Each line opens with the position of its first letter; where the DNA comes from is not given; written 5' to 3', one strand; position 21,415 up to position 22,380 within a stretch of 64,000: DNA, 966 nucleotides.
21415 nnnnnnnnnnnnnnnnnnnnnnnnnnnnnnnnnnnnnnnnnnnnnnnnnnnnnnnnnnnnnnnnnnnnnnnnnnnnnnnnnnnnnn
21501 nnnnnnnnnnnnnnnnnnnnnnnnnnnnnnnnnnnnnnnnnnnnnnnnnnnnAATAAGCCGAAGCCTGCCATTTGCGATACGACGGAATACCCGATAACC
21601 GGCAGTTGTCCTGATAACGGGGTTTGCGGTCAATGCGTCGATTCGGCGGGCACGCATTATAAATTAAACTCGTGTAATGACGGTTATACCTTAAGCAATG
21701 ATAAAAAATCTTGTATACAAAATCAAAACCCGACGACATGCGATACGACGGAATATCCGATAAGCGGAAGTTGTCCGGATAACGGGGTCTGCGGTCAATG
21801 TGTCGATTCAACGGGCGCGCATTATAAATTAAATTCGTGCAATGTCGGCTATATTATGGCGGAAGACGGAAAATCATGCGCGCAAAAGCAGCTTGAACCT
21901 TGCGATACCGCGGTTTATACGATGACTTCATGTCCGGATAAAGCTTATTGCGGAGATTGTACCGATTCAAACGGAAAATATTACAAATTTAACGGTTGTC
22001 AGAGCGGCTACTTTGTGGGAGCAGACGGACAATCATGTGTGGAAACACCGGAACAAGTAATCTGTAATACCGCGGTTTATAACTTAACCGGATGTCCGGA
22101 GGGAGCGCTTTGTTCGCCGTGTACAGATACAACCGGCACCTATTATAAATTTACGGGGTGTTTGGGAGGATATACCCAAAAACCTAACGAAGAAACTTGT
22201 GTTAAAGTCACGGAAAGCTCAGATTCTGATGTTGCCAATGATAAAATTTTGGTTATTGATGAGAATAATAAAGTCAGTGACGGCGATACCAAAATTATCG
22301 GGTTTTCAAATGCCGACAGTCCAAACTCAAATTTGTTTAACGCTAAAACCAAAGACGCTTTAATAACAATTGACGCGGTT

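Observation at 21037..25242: Chimeric autotransporter of about 1400 aa: ankyrin repeat plus four tandem Cys-rich 55-aa modules plus Gly/Asn-rich passenger plus beta-barrel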

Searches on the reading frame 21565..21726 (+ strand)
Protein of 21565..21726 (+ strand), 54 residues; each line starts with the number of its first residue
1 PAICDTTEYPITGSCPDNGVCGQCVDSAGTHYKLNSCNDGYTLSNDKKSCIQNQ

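Call 27: find_homologous_proteins(query=A2, max_evalue=0.001)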
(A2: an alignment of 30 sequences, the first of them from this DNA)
Query A2 (30 sequences): 8 candidates shared short words with the query, none scored E <= 0.001.

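Call 28: search_solved_structures(query=A2, max_evalue=10, show_alignments=3)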
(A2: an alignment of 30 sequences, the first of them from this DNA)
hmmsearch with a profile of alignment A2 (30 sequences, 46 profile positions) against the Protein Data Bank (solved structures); distinct sequences matched with E-value up to 10: 21.
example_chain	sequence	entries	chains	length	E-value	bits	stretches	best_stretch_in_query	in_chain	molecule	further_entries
1gat_A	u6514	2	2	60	0.2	14.9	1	14-29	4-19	ERYTHROID TRANSCRIPTION FACTOR GATA-1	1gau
2gat_A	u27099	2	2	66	0.26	14.6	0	14-29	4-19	ERYTHROID TRANSCRIPTION FACTOR GATA-1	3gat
5yp7_A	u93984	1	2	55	0.33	14.3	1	4-23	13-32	Sequestosome-1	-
2bz6_L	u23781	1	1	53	1.6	12.1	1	13-46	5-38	BLOOD COAGULATION FACTOR VIIA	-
1cvw_L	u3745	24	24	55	1.8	12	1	13-46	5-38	COAGULATION FACTOR VIIA (LIGHT CHAIN) (DES-GLA) | BLOOD COAGULATION FACTOR VIIA | Factor VII light chain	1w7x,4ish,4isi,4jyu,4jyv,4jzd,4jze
1w8b_L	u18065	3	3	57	1.9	11.9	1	13-46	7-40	BLOOD COAGULATION FACTOR VIIA | Coagulation factor VII (light chain)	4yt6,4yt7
5l2z_L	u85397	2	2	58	1.9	11.8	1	13-46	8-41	Coagulation factor VII (Light Chain)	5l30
6khz_A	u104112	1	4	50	2.2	11.6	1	4-23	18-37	Sequestosome-1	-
6mj7_A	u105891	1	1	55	2.3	11.6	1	4-23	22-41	Sequestosome-1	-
7r1o_AAA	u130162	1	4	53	2.4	11.5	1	4-23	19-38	Sequestosome-1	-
1jbu_L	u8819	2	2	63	2.5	11.5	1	13-46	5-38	COAGULATION FACTOR VII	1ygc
5pa8_A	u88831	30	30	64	2.6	11.4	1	13-46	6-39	Coagulation factor VII light chain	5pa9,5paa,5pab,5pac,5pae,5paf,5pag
6miu_A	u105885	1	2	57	2.7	11.4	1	4-23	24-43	Sequestosome-1, Arg-Glu peptide chimera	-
5ypa_A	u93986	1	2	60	3.9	10.9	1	4-23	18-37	78 kDa glucose-regulated protein,Sequestosome-1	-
5ype_A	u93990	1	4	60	3.9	10.9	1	4-23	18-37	78 kDa glucose-regulated protein,Sequestosome-1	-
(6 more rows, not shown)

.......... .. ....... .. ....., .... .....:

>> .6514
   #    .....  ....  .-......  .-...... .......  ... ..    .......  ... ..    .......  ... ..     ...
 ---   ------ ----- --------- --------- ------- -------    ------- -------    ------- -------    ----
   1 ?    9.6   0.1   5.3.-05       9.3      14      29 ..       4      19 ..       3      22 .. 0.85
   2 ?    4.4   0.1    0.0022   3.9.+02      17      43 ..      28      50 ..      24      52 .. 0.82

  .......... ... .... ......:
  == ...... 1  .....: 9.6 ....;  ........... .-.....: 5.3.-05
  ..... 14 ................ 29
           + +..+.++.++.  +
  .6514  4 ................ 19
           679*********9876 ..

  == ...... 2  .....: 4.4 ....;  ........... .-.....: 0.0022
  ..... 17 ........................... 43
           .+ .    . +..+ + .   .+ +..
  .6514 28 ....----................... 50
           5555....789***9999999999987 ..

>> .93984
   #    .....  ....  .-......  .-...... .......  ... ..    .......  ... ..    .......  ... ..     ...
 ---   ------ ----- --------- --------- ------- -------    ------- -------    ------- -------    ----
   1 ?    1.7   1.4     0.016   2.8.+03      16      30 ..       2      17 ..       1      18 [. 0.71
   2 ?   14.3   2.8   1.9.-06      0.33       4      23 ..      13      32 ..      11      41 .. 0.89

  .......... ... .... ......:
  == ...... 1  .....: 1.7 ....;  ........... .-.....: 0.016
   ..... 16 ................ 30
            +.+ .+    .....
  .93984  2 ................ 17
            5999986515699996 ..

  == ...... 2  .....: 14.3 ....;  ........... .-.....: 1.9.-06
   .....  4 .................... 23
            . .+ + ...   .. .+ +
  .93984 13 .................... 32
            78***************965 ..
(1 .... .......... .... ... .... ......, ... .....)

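Call 47: predict_structure(alignment_id=A4)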
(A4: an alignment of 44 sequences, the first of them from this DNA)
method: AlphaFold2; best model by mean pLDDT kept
length: 54 residues; sequences in the alignment: 44
mean_pLDDT: 84.3   pTM: 0.56
mean pLDDT of the five models: 84.3, 83.9, 83.7, 83.6, 79.6
residues with pLDDT >= 90: 3; 70-90: 48; 50-70: 3; < 50: 0
segments of 3 or more residues with pLDDT < 50: none
pLDDT, mean of each block of 10 residues (from residue 1): 77 85 87 89 85 78
secondary structure, 60 per line:
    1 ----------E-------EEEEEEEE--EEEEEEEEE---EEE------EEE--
elements in order: E19-26 E29-37 E41-43 E50-52

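Call 52: fold_search(model_id=the predicted structure, library=pdb)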
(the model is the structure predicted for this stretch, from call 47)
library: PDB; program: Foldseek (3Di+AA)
matches with E <= 10: 149; with E <= 0.001: 0
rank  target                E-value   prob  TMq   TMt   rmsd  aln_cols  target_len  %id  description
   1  8ezl_A                1.9e-01  0.57  0.37  0.14   7.6        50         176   30  Pfs25 in complex with transmission-reducing antibody AS01-50 (released 2023-08-16)
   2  5jb8_E                2.7e-01  0.69  0.41  0.43   4.0        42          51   28  Crystal structure of factor IXa variant K98T in complex with EGR-chloromethylketone (released 2016-06-01)
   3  1nfu_B                3.6e-01  0.69  0.37  0.38   4.0        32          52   28  CRYSTAL STRUCTURE OF HUMAN COAGULATION FACTOR XA COMPLEXED WITH RPR132747 (released 2003-02-25)
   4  8eph_A                4.4e-01  0.60  0.36  0.23   4.5        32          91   25  Crystal structure of human coagulation factor IXa (S195A), apo-form, DES-GLA (released 2024-07-03)
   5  3sw2_A                4.7e-01  0.66  0.37  0.36   4.1        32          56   28  X-ray crystal structure of human FXA in complex with 6-chloro-N-((3S)-2-oxo-1-(2-oxo-2-((5S)-8-oxo-5,6-dihydro-1H-1,5- (released 2011-11-16)
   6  6rfk_E                4.7e-01  0.66  0.38  0.34   3.0        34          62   29  Crystal structure of EGRCK-inhibited Gla-domainless fIXa (K148Q, R150Q variant) (released 2019-06-12)
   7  1c5m_F                4.7e-01  0.60  0.36  0.37   4.4        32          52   28  STRUCTURAL BASIS FOR SELECTIVITY OF A SMALL MOLECULE, S1-BINDING, SUB-MICROMOLAR INHIBITOR OF UROKINASE TYPE PLASMINOG (released 2000-12-22)
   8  6phb_I                4.7e-01  0.41  0.38  0.14   7.6        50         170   30  Pfs25 in complex with the human transmission blocking antibody 2530 (released 2019-10-02)
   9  1xka_L                5.0e-01  0.60  0.36  0.23   4.1        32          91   28  FACTOR XA COMPLEXED WITH A SYNTHETIC INHIBITOR FX-2212A,(2S)-(3'-AMIDINO-3-BIPHENYLYL)-5-(4-PYRIDYLAMINO)PENTANOIC ACI (released 1999-03-23)
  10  2gd4_L                5.0e-01  0.57  0.37  0.37   4.6        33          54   27  Crystal Structure of the Antithrombin-S195A Factor Xa-Pentasaccharide Complex (released 2006-05-09)
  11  2jkh_L                5.3e-01  0.60  0.37  0.37   3.8        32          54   28  Factor Xa - cation inhibitor complex (released 2009-01-13)
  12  3hpt_C                5.3e-01  0.54  0.35  0.23   4.2        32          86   28  Crystal structure of human FxA in complex with (S)-2-cyano-1-(2-methylbenzofuran-5-yl)-3-(2-oxo-1-(2-oxo-2-(pyrrolidin (released 2009-11-17)
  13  3lc5_B                5.3e-01  0.51  0.35  0.35   4.2        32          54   25  Selective Benzothiophine Inhibitors of Factor IXa (released 2010-02-23)
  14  6phb_E                5.3e-01  0.38  0.38  0.14   7.6        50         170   30  Pfs25 in complex with the human transmission blocking antibody 2530 (released 2019-10-02)
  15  4a0p_A                5.7e-01  0.41  0.33  0.04   5.0        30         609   27  Crystal structure of LRP6P3E3P4E4 (released 2011-10-26)
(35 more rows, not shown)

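Call 53: search_protein_representatives(alignment_id=A4)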
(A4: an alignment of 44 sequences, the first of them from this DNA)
Query: 44 sequences, 53 profile positions. Proteins with E-value up to 0.001 (for the whole library): 312; up to 1e-10: 93; up to 1e-30: 15. The best 150 are listed.
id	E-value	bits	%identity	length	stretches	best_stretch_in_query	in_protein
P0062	1.4e-189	630.3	-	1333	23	3-51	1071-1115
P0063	4.1e-140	471.9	-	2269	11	2-52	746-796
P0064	3.5e-81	283.2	-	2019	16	3-52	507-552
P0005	8.0e-75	262.8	-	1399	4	2-53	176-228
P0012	2.1e-72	255.1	-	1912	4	2-52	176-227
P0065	7.2e-53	192.5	-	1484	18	2-52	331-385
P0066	2.2e-52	191.0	-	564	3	2-52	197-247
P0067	3.5e-50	183.9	-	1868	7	3-51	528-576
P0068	3.3e-45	168.0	-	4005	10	3-51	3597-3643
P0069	4.0e-43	161.3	-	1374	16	3-51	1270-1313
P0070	2.3e-42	158.9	-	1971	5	2-52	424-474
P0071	3.3e-42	158.4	-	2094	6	3-52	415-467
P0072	5.0e-32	125.8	-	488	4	2-52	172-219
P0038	7.2e-32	125.3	-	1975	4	2-51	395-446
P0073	1.9e-31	123.9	-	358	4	3-52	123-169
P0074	3.2e-28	113.6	-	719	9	2-52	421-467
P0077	2.6e-25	104.3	-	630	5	4-51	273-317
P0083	2.3e-21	91.6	-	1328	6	2-52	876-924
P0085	6.8e-21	90.2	-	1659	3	2-50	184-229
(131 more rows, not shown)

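Call 55: search_protein_families(library=pfam, proteins=[P0062, P0064, P0065, P0072, P0074, P0077, P0083, P0085], max_evalue=0.001)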
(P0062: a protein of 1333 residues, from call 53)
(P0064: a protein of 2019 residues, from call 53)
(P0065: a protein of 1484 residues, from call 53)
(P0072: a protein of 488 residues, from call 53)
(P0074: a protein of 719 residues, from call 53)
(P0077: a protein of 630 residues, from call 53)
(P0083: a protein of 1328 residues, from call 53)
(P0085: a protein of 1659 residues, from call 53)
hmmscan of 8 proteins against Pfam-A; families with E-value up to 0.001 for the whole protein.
P0062 (1333 aa): 0 families

P0064 (2019 aa): 1 family
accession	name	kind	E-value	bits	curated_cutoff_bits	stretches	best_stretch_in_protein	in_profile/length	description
PF00082.27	Peptidase_S8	-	1.9e-29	103.4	21.8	1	1314-1588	30-274/288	Subtilase family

P0065 (1484 aa): 0 families

P0072 (488 aa): 0 families

P0074 (719 aa): 0 families

P0077 (630 aa): 0 families

P0083 (1328 aa): 0 families

P0085 (1659 aa): 0 families

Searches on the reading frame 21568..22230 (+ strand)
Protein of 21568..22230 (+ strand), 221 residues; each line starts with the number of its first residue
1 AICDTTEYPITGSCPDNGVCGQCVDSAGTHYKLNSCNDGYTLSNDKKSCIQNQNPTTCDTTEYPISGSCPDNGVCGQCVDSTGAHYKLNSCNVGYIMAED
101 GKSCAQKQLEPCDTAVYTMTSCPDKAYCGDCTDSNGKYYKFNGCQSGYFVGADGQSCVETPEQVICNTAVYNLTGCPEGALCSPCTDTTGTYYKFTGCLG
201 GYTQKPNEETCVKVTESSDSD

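Call 8: search_protein_families(library=pfam, proteins=[window:21568-22230:+], max_evalue=10)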
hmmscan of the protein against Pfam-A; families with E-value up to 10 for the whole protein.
seq(221 aa): 4 families
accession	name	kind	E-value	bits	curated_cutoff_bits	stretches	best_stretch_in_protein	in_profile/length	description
PF12662.13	cEGF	-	7.1e-10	39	26.6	3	35-50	5-20/24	Complement Clr-like EGF-like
PF16455.10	UBD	-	0.0027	18.3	27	0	175-197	69-91/103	Ubiquitin-binding domain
PF21671.2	CPL1-like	-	0.16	12.5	27.4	3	32-50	42-60/60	Protein CPL1-like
PF14670.12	FXa_inhibition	-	2.5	8.8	33.4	4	16-49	4-36/36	Coagulation Factor Xa inhibitory site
